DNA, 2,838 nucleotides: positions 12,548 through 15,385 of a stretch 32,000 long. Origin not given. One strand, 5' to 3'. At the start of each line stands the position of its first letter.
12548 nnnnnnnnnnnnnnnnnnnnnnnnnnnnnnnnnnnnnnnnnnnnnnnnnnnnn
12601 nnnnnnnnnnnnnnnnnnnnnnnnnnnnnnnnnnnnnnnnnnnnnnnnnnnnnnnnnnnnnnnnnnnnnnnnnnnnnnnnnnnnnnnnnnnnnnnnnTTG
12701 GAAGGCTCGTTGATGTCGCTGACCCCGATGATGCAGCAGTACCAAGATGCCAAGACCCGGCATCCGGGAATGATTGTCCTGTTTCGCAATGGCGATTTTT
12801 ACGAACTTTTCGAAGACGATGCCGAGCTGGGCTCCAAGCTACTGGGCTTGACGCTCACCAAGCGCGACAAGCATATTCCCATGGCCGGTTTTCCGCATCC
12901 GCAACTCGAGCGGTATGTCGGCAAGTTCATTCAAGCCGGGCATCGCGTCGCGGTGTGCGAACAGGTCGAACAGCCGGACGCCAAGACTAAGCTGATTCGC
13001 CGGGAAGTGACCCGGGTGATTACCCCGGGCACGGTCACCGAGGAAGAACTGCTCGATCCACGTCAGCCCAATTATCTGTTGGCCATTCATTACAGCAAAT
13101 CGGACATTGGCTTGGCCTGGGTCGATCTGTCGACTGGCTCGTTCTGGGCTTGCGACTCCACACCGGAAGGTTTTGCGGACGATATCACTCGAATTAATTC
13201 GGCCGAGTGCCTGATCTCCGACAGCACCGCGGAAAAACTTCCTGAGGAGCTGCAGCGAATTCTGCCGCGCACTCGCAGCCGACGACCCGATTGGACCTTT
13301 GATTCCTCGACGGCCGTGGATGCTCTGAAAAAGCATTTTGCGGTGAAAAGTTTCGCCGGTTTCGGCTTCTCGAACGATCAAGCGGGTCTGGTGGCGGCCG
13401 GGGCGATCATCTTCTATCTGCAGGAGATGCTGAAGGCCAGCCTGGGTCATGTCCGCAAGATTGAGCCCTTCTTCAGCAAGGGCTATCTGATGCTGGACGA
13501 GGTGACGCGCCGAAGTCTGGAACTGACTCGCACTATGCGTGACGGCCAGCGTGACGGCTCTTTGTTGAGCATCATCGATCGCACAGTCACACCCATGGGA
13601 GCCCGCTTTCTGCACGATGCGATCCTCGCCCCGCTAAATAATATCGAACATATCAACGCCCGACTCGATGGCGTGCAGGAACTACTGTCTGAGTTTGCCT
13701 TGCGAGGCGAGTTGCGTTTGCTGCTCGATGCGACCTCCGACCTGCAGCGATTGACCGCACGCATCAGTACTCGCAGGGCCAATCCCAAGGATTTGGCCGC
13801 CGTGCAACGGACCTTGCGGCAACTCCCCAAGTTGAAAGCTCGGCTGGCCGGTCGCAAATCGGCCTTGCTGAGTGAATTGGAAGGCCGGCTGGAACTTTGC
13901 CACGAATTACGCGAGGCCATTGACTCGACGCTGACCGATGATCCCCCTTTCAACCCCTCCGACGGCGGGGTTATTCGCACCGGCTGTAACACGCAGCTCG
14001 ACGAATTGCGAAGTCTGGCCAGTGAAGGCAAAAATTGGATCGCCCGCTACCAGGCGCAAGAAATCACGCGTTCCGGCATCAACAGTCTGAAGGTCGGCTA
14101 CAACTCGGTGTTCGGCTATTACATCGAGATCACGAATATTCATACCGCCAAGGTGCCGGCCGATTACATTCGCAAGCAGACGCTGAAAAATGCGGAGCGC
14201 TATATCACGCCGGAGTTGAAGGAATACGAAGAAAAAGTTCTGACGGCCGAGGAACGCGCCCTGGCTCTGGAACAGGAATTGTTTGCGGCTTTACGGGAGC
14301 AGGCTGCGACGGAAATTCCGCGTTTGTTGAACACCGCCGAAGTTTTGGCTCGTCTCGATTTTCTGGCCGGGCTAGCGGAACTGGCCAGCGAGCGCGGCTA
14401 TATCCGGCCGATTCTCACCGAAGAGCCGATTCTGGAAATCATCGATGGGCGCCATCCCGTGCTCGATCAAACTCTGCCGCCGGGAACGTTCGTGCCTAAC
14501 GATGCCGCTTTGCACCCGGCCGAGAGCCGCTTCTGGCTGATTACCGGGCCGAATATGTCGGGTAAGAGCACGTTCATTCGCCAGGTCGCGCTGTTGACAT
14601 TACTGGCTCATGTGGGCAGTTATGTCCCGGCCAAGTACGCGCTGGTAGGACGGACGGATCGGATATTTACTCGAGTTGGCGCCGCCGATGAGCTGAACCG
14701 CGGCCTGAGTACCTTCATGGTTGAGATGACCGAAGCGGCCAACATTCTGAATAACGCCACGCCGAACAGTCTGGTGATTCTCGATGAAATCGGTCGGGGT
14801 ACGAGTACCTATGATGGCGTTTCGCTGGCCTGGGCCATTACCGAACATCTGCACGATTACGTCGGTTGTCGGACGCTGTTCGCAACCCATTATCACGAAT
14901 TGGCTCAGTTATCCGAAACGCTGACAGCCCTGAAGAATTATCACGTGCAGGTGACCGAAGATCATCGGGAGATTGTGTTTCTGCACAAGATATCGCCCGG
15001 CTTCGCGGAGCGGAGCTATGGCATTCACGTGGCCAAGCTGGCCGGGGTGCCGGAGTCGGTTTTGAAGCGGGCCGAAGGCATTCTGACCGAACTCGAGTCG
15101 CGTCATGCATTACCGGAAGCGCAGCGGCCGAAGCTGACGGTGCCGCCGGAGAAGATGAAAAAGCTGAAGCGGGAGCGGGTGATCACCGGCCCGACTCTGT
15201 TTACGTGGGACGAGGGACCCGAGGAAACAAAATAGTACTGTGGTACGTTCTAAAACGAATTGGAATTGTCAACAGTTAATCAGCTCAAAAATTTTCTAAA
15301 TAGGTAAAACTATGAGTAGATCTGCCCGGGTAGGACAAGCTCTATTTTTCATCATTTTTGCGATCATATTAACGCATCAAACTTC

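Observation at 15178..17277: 1,992-bp low-GC insertion with perfect 40-bp direct repeats inside the last codons of mutS; the ancestral stop and terminator are stranded downstream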

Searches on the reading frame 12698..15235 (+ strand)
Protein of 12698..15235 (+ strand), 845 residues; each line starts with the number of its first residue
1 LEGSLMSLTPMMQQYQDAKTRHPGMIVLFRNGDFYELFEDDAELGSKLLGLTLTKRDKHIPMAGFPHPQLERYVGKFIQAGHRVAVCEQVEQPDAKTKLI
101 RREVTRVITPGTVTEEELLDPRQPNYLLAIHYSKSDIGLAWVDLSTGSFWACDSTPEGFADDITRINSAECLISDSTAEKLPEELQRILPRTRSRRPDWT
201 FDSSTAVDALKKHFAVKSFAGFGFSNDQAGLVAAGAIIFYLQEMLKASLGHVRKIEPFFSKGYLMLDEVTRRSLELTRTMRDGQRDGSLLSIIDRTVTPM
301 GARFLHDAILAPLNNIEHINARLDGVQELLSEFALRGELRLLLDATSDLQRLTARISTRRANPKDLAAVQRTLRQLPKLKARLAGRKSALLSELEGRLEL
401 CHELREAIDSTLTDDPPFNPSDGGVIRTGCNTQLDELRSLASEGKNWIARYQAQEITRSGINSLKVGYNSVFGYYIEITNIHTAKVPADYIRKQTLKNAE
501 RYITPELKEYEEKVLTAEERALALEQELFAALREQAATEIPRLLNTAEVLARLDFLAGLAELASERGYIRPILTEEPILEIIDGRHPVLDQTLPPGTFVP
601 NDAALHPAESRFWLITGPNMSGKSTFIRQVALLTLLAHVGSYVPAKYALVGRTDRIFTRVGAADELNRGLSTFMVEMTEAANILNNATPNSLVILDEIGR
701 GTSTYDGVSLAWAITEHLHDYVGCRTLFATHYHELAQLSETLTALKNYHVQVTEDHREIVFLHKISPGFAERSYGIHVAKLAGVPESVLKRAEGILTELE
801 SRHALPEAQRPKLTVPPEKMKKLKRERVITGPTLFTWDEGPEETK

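Call 7: search_protein_families(library=pfam, proteins=[window:12698-15235:+], max_evalue=0.01)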
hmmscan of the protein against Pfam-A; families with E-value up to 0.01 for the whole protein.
window:12698-15235:+ (845 aa): 6 families
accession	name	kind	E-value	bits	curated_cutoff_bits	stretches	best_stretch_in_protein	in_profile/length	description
PF00488.27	MutS_V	-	8.9e-86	287.1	30.2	1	613-800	1-188/188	MutS domain V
PF05192.23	MutS_III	-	4.5e-49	167.9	34.1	1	270-560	2-194/194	MutS domain III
PF01624.25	MutS_I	-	3.2e-39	134.1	20.6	1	9-117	1-113/113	MutS domain I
PF05190.23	MutS_IV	-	5.2e-32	110.4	22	1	429-520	1-92/92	MutS family domain IV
PF05188.22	MutS_II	-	1.9e-23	83.8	25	1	125-252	1-132/133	MutS domain II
PF13555.12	AAA_29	-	0.007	16.5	27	0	603-627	17-39/61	P-loop containing region of AAA domain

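Call 8: search_protein_families(library=ncbifam, proteins=[window:12698-15235:+], max_evalue=0.01)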
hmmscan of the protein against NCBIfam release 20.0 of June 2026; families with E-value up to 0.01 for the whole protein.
window:12698-15235:+ (845 aa): 4 families
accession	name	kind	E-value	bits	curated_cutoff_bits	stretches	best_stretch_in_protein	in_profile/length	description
NF003810.1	PRK05399.1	equivalog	0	1022.1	480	1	8-800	1-793/793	DNA mismatch repair protein MutS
TIGR01070.1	mutS1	equivalog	4.2e-281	935.1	641.7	1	8-811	1-793/840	DNA mismatch repair protein MutS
TIGR01069.2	mutS2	equivalog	4.9e-56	190.5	400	1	294-799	19-514/790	endonuclease MutS2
NF052383.1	ATPase_KamC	equivalog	5.2e-50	170.7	300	1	296-739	12-434/508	lysine 5,6-aminomutase reactivase ATPase KamC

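Call 9: find_related_loci(query=window:12698-15235:+, collection=genome_contigs, flank=8000)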
Query window:12698-15235:+ (845 aa) in genome_contigs; peptide patterns used: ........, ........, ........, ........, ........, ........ (x = any residue, [..] = any of these).
600 stretches matched a pattern (row limit reached: there are more); 598 encode a relative of the query (tblastn E <= 1e-3); the best 80 are kept; 80 distinct loci.
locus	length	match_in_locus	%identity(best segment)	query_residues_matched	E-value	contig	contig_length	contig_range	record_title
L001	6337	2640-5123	55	6-832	0e+0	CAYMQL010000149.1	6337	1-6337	MAG TPA_asm: uncultured Planctomycetaceae bacterium isolate binchicken_co27_67 genome assembly, contig: NODE_21558_lengt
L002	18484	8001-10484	54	8-833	0e+0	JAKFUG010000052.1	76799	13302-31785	MAG: Planctomycetaceae bacterium isolate D1_Bin_15 D1_0000292, whole genome shotgun sequence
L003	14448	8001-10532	53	4-841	0e+0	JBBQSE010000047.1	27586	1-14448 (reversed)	MAG: Planctomycetales bacterium isolate Co_metawrap_1732 Cmw_1732_k141_9474832_length_27586_cov_10.0000, whole genome sh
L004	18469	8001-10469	55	1-803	0e+0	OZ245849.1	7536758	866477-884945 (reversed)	MAG: Bythopirellula sp. isolate a23da1fa-4258-4937-963d-949696e3e025 genome assembly, chromosome: 1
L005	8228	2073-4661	52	5-841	0e+0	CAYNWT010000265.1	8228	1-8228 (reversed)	MAG TPA_asm: uncultured Planctomycetaceae bacterium isolate binchicken_co258_152 genome assembly, contig: NODE_6329_leng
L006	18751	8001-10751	51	8-832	0e+0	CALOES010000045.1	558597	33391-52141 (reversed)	MAG: uncultured Planctomycetaceae bacterium isolate LOGT_bin.0190 genome assembly, contig: contig_10576, whole genome sh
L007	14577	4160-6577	56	9-813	0e+0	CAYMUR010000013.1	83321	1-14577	MAG TPA_asm: uncultured Pirellulaceae bacterium isolate SRP092902_co1_604 genome assembly, contig: NODE_207_length_83321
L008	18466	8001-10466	54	1-803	0e+0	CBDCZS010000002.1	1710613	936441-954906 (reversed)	MAG: Bythopirellula sp. isolate ba60db47-f6ab-4451-8ed4-57c4a38413e1 genome assembly, contig: contig_2, whole genome sho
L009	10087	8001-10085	62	13-704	0e+0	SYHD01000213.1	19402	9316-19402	MAG: Planctomycetia bacterium isolate F1-60-MAGs120 F1-60__c419687, whole genome shotgun sequence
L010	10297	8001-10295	55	2-752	0e+0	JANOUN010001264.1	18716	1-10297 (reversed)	MAG: Planctomycetota bacterium isolate VAR_39_metabat_103_sub VAR_39_k141_3733785, whole genome shotgun sequence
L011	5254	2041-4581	52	6-839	0e+0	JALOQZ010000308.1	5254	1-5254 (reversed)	MAG: Pirellula sp. isolate Prado168 scaffold_50640, whole genome shotgun sequence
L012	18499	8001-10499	53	7-836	0e+0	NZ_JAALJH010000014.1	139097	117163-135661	Aquisphaera insulae strain JC669 14, whole genome shotgun sequence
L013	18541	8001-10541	52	6-839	0e+0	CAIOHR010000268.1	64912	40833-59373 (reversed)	MAG: uncultured Pirellula sp. isolate ErkenSummer_bin-0307 genome assembly, contig: bin-0307:268/445, whole genome shotg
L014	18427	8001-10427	53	4-801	0e+0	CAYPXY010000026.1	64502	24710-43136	MAG TPA_asm: uncultured Pirellulaceae bacterium isolate SRP344714_co1_177 genome assembly, contig: NODE_987_length_64502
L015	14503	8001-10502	52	9-801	0e+0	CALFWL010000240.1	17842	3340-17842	MAG: uncultured Pirellulaceae bacterium isolate H2_Bin_Bin_40_1_1 genome assembly, contig: c_000000403417, whole genome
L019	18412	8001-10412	50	19-813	0e+0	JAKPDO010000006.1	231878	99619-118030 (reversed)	MAG: Planctomycetota bacterium isolate JPMR_maxbin.066 k141_542160, whole genome shotgun sequence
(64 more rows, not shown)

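Call 12: find_homologous_proteins(query=window:12698-15235:+)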
Query window:12698-15235:+ (845 aa): 7989 proteins with E <= 0.001 among 8000 candidates; the best 120 are listed.
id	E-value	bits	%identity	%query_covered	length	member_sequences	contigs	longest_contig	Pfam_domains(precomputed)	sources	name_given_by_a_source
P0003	0.0e+0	1891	100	99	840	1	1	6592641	PF01624.26,PF05192.24,PF05188.24,PF05190.24,PF00488.28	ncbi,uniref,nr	ncbi:DNA mismatch repair protein MutS [Telmatocola sphagniphila]|uniref:DNA mismatch repair protein 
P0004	0.0e+0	1602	84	99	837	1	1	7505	PF01624.26,PF05192.24,PF05188.24,PF05190.24,PF00488.28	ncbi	-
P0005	0.0e+0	1327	71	98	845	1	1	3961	PF01624.26,PF05192.24,PF05188.24,PF05190.24,PF00488.28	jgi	jgi:DNA mismatch repair protein MutS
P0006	0.0e+0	1276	69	98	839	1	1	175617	PF01624.26,PF05192.24,PF05188.24,PF05190.24,PF00488.28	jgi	jgi:DNA mismatch repair protein MutS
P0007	0.0e+0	1270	69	98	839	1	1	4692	PF01624.26,PF05192.24,PF05188.24,PF05190.24,PF00488.28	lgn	-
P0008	0.0e+0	1265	68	98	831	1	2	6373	PF01624.26,PF05192.24,PF05188.24,PF05190.24,PF00488.28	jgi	jgi:DNA mismatch repair protein MutS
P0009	0.0e+0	1264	69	98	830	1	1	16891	PF01624.26,PF05192.24,PF05188.24,PF05190.24,PF00488.28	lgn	-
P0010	0.0e+0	1263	68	97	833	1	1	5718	PF01624.26,PF05192.24,PF05188.24,PF05190.24,PF00488.28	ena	-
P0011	0.0e+0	1262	68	97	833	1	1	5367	PF01624.26,PF05192.24,PF05188.24,PF05190.24,PF00488.28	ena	-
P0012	0.0e+0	1257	68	98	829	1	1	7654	PF01624.26,PF05192.24,PF05188.24,PF05190.24,PF00488.28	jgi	jgi:DNA mismatch repair protein MutS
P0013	0.0e+0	1257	69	98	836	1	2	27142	PF01624.26,PF05192.24,PF05188.24,PF05190.24,PF00488.28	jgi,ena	-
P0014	0.0e+0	1253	68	98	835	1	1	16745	PF01624.26,PF05192.24,PF05188.24,PF05190.24,PF00488.28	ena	-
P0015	0.0e+0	1247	67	99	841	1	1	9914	PF01624.26,PF05192.24,PF05188.24,PF05190.24,PF00488.28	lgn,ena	-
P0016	0.0e+0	1246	68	99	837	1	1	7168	PF01624.26,PF05192.24,PF05188.24,PF05190.24,PF00488.28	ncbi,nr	ncbi:MAG: DNA mismatch repair protein MutS [Planctomycetes bacterium]|nr:DNA mismatch repair protein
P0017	0.0e+0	1244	69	95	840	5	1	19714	PF01624.26,PF05192.24,PF05188.24,PF05190.24,PF00488.28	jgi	jgi:DNA mismatch repair protein MutS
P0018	0.0e+0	1238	67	98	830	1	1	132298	PF01624.26,PF05192.24,PF05188.24,PF05190.24,PF00488.28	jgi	jgi:DNA mismatch repair protein MutS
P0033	0.0e+0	1223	65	98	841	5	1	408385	PF01624.26,PF05192.24,PF05188.24,PF05190.24,PF00488.28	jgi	jgi:DNA mismatch repair protein MutS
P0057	0.0e+0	1206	66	98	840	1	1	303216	PF01624.26,PF05192.24,PF05188.24,PF05190.24,PF00488.28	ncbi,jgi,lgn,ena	jgi:DNA mismatch repair protein MutS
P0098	0.0e+0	1191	67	94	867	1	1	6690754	PF01624.26,PF05192.24,PF05188.24,PF05190.24,PF00488.28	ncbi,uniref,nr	ncbi:DNA mismatch repair protein MutS [Tuwongella immobilis]|uniref:DNA mismatch repair protein MutS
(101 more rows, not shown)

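Call 14: find_encoding_contigs(protein=P0004, flank=10000)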
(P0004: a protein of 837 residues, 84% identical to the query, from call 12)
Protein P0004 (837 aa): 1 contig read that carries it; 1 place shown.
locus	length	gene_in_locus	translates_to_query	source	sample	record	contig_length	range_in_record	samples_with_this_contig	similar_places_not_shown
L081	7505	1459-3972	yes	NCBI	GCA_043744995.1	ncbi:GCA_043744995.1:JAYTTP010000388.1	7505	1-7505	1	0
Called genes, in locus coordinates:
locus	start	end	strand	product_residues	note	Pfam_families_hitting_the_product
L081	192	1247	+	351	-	PF01757:Acyl_transf_3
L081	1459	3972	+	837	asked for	PF01624:MutS_I, PF05188:MutS_II, PF05192:MutS_III, PF05190:MutS_IV, PF00488:MutS_V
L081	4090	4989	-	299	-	-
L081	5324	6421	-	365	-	PF00793:DAHP_synth_1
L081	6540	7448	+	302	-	PF01479:S4, PF00849:PseudoU_synth_2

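Call 34: find_encoding_contigs(protein=P0006, flank=10000, max_places=2)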
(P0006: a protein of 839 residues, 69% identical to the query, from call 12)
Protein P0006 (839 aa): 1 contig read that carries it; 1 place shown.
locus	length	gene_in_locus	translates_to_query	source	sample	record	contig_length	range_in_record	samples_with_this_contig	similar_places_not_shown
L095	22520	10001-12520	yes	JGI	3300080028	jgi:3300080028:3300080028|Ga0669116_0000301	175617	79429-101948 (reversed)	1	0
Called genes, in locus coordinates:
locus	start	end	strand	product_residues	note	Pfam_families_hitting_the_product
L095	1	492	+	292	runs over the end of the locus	PF06325:PrmA, PF12847:Methyltransf_18, PF04816:TrmK (weak), PF13649:Methyltransf_25, PF13847:Methyltransf_31 (weak)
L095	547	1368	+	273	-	PF06325:PrmA, PF13847:Methyltransf_31, PF13649:Methyltransf_25 (weak)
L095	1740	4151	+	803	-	PF11104:PilM_2, PF14450:FtsA (weak)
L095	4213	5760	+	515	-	-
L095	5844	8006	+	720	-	-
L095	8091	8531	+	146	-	PF01740:STAS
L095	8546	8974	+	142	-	PF13581:HATPase_c_2, PF02518:HATPase_c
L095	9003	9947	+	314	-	PF12784:PDDEXK_2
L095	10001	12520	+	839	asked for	PF01624:MutS_I, PF05188:MutS_II, PF05192:MutS_III, PF05190:MutS_IV, PF00488:MutS_V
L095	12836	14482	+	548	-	PF02366:PMT, PF13231:PMT_2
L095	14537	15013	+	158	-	PF00908:dTDP_sugar_isom, PF14667:Polysacc_synt_C (weak)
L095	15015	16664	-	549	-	PF16957:Mal_decarbox_Al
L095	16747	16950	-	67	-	-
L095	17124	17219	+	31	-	-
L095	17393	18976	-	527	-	PF01408:GFO_IDH_MocA, PF02894:GFO_IDH_MocA_C (faint), PF22725:GFO_IDH_MocA_C3 (weak)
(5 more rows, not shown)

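Call 49: find_encoding_contigs(protein=P0005, flank=10000, max_places=2)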
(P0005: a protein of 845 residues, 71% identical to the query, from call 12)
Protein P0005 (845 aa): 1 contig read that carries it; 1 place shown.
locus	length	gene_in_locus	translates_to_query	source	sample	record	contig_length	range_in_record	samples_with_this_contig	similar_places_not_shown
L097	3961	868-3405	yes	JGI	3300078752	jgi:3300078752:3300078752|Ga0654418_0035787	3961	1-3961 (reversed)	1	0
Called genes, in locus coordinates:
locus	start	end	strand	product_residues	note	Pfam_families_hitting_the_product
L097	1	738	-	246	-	?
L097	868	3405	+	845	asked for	PF01624:MutS_I, PF05188:MutS_II, PF05192:MutS_III, PF05190:MutS_IV, PF00488:MutS_V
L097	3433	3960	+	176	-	?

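Call 50: find_encoding_contigs(protein=P0033, flank=10000, max_places=2)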
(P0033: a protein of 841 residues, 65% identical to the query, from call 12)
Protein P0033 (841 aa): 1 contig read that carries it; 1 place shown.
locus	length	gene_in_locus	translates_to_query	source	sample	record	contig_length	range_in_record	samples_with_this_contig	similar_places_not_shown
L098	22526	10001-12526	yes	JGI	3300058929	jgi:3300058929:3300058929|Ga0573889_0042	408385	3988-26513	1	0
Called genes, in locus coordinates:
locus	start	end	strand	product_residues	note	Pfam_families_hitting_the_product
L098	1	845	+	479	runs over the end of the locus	PF07394:DUF1501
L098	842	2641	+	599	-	PF13833:EF-hand_8 (faint), PF23564:EF-hand_FSTL1 (faint), PF00036:EF-hand_1 (faint), PF13202:EF-hand_5 (faint), PF13405:EF-hand_6 (faint), PF13499:EF-hand_7 (weak)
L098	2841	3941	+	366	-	PF12974:Phosphonate-bd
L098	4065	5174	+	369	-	PF07963:N_methyl (weak), PF07596:SBP_bac_10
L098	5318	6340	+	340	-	PF07963:N_methyl (weak), PF07596:SBP_bac_10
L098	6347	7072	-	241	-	PF09335:VTT_dom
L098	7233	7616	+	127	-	PF09939:DUF2171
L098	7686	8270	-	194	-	-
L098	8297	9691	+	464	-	PF09594:GT87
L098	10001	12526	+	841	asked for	PF01624:MutS_I, PF05188:MutS_II, PF05192:MutS_III, PF05190:MutS_IV, PF00488:MutS_V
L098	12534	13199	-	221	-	-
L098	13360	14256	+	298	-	-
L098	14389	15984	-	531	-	PF01336:tRNA_anti-codon, PF00152:tRNA-synt_2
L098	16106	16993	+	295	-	PF02811:PHP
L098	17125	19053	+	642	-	-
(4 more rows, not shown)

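Call 55: search_protein_families(library=pfam, proteins=[L019:10586-11788:+, L019:11814-12374:-, L019:12385-12720:-, L019:12710-13018:-, L097:3433-3960:+, L081:4090-4989:-], max_evalue=0.01)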
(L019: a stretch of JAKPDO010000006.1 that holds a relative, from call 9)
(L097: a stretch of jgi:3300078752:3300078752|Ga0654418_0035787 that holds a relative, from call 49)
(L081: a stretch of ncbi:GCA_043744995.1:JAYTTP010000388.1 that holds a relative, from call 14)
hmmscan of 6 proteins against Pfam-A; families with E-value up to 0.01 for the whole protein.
L019:10586-11788:+ (400 aa): 3 families
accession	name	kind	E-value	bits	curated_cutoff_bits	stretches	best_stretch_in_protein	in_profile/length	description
PF01663.27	Phosphodiest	-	2e-24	87.3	23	1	26-289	1-231/342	Type I phosphodiesterase / nucleotide pyrophosphatase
PF00884.28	Sulfatase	-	8.5e-11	42.1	25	1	24-283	1-247/301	Sulfatase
PF01676.23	Metalloenzyme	-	2.2e-08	34.3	24.3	1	198-321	129-251/252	Metalloenzyme superfamily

L019:11814-12374:- (186 aa): 1 family
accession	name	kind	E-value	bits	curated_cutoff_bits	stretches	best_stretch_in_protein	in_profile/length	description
PF14385.11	DUF4416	-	3.5e-55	186.8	27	1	11-173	2-161/162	Domain of unknown function (DUF4416)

L019:12385-12720:- (111 aa): 1 family
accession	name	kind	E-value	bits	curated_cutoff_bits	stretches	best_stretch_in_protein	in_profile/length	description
PF01934.22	HepT-like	-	1.7e-20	73.3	23.5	1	12-108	1-119/120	Ribonuclease HepT-like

L019:12710-13018:- (102 aa): 2 families
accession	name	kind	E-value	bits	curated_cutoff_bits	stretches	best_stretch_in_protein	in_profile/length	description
PF01909.29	NTP_transf_2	-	3.1e-13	50.3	21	1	9-85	2-79/93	Nucleotidyltransferase domain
PF18765.7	Polbeta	-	2e-05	25.1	26.9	1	13-100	4-88/93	Polymerase beta, Nucleotidyltransferase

L097:3433-3960:+ (176 aa): 1 family
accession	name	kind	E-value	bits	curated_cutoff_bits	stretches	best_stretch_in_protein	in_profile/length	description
PF04715.19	Anth_synt_I_N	-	2.3e-19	70.5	23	1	31-144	17-140/140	Anthranilate synthase component I, N terminal region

L081:4090-4989:- (299 aa): 0 families
